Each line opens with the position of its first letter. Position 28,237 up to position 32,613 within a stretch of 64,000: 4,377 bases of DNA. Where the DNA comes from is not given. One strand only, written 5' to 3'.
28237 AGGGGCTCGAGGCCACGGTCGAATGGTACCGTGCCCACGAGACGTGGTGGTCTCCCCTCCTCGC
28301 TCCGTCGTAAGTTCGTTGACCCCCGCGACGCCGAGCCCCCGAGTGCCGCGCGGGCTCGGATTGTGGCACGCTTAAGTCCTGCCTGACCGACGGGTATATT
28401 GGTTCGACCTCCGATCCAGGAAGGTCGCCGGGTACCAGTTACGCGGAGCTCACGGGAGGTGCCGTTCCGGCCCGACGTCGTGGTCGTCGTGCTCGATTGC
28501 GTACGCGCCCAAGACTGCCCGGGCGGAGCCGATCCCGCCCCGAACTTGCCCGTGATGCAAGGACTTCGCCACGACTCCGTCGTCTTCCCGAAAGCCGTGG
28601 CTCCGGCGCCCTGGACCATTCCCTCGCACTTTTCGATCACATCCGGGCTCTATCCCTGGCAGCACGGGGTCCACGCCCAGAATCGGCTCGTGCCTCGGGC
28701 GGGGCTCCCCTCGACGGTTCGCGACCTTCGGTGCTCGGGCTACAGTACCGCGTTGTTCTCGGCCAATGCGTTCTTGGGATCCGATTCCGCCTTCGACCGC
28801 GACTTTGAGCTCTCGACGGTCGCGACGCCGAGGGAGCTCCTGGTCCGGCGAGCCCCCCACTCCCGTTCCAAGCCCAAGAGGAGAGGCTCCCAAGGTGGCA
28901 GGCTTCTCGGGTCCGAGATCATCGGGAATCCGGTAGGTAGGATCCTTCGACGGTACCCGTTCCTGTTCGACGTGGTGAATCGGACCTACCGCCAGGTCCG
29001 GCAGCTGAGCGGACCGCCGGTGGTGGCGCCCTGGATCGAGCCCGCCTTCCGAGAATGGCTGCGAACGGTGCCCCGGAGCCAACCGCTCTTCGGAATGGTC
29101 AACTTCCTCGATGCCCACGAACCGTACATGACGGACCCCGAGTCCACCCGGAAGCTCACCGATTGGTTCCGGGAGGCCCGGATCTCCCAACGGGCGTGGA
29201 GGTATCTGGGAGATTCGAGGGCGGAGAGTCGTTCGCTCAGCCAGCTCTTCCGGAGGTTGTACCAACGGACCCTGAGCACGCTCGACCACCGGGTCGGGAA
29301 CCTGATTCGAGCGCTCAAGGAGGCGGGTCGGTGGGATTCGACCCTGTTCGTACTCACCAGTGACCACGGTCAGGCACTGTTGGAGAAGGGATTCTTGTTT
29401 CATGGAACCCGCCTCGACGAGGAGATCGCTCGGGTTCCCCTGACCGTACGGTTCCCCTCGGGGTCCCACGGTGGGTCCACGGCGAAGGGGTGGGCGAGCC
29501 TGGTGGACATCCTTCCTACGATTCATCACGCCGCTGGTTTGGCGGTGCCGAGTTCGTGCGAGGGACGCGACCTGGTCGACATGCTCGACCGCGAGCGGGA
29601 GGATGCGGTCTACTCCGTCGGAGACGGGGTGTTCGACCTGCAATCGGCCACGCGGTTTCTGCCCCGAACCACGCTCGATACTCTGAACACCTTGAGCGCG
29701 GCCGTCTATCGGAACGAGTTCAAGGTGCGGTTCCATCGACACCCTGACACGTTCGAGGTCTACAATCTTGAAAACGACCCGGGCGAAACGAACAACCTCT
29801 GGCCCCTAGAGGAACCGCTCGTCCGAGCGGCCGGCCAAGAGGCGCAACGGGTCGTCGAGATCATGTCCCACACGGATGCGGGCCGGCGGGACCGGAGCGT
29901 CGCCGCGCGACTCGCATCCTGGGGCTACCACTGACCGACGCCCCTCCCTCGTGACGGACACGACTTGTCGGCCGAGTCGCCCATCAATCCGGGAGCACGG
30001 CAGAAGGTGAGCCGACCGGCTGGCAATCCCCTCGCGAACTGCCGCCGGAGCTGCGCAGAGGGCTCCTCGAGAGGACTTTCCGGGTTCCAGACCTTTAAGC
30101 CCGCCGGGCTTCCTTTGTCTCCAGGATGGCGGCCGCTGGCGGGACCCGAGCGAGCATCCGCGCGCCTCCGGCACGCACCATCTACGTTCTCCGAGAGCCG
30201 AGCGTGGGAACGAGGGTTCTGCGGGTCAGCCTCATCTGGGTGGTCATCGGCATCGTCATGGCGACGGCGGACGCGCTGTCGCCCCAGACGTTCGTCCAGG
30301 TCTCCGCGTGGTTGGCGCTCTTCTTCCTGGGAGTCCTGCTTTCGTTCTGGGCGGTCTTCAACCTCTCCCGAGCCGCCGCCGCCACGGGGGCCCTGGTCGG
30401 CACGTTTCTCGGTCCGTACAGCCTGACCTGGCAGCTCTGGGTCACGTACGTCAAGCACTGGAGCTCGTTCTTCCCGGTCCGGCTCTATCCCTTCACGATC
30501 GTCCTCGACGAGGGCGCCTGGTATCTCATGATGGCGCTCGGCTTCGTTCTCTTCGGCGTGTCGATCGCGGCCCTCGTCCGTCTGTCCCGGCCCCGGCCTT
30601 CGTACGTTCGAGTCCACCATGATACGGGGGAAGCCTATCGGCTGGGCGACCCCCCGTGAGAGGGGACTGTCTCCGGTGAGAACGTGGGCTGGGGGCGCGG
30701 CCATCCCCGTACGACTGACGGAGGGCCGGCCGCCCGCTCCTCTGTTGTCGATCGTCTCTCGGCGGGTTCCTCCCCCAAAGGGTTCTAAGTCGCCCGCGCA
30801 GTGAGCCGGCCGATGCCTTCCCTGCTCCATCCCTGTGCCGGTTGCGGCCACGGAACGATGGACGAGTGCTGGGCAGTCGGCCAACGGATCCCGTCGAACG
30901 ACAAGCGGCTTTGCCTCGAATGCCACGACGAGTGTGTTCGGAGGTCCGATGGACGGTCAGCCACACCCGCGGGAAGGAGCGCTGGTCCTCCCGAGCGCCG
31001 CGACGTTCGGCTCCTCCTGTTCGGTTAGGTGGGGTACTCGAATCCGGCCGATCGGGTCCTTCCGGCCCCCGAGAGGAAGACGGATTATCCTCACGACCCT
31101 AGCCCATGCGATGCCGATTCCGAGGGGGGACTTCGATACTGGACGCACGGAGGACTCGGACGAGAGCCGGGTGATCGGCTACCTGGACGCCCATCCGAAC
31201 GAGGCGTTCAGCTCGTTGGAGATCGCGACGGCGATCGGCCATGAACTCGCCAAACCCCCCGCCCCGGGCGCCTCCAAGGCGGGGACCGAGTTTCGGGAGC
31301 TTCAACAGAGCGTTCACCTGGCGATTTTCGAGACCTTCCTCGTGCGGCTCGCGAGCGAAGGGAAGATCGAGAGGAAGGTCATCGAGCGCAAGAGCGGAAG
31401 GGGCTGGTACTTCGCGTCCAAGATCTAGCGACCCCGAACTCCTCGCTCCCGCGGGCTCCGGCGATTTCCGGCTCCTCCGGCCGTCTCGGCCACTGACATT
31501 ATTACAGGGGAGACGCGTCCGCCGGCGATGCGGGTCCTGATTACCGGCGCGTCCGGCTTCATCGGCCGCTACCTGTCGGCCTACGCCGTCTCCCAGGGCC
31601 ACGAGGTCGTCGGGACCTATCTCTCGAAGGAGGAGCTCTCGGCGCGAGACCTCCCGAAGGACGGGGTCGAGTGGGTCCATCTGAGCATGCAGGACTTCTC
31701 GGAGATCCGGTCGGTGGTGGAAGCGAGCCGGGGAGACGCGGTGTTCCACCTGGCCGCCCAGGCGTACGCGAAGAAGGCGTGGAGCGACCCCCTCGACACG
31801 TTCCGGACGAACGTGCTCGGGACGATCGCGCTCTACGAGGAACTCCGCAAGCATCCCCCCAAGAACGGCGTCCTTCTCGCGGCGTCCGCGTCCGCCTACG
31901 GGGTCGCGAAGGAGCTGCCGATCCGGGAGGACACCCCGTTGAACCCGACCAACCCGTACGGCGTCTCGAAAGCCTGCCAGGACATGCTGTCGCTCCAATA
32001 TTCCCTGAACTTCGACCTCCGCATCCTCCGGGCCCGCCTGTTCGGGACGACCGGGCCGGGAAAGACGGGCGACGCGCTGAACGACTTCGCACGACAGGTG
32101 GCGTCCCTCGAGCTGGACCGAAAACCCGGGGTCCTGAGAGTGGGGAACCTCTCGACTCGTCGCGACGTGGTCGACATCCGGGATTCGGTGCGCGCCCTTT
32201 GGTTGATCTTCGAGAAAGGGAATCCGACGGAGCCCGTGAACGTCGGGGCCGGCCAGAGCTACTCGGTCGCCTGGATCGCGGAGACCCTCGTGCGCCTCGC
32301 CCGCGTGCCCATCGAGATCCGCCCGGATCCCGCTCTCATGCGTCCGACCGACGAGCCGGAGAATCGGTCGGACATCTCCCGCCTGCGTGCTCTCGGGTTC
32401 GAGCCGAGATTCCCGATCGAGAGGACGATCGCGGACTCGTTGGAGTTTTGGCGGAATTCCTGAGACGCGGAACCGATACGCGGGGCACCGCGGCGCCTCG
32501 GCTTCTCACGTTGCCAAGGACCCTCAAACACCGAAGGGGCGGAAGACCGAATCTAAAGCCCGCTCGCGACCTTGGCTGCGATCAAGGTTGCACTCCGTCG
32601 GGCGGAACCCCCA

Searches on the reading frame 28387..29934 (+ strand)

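Call 10: search_protein_families(library=pfam, proteins=[window:28387-29934:+], max_evalue=0.001)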
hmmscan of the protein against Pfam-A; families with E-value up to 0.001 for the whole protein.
window:28387-29934:+ (515 aa): 3 families
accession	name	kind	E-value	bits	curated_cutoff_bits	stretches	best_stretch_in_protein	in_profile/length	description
PF00884.28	Sulfatase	-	3.9e-25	89.2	25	1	29-384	1-300/301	Sulfatase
PF01663.27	Phosphodiest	-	3.5e-14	53.6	23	2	293-332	185-224/342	Type I phosphodiesterase / nucleotide pyrophosphatase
PF16347.10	SGSH_C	-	4.2e-10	40.4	29.3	1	343-472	11-132/154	N-sulphoglucosamine sulphohydrolase, C-terminal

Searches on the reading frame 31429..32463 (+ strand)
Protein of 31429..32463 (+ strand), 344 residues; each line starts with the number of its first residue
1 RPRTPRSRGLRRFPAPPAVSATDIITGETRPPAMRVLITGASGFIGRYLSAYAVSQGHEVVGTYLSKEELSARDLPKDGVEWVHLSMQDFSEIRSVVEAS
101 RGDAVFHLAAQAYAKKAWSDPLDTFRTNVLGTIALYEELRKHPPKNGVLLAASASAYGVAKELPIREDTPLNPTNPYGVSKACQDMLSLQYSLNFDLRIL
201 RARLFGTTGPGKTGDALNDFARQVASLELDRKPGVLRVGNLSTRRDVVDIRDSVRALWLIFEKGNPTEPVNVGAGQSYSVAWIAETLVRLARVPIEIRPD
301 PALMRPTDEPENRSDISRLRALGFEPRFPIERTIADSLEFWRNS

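Call 10: search_protein_families(library=pfam, proteins=[window:31429-32463:+], max_evalue=0.001)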
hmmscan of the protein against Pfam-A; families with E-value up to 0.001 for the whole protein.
window:31429-32463:+ (344 aa): 7 families
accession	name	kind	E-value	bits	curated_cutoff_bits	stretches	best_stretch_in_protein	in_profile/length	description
PF16363.11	GDP_Man_Dehyd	-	2.1e-51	175.8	27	1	37-335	1-330/332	GDP-mannose 4,6 dehydratase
PF01370.27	Epimerase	-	9.7e-46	156.6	20.9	1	36-273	1-240/240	NAD dependent epimerase/dehydratase family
PF04321.23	RmlD_sub_bind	-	1.3e-09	38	27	1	34-188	1-136/287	RmlD substrate binding domain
PF02719.21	Polysacc_synt_2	-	1.7e-09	37.7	20.2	1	36-292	1-248/293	Polysaccharide biosynthesis protein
PF13460.12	NAD_binding_10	-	8.7e-05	22.9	27.2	1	40-112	1-71/184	NAD(P)H-binding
PF05368.20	NmrA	-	0.00023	21.3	27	1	35-108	4-76/298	NmrA-like family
PF07993.18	NAD_binding_4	-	0.00045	19.9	20.1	0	100-202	87-204/258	Male sterility protein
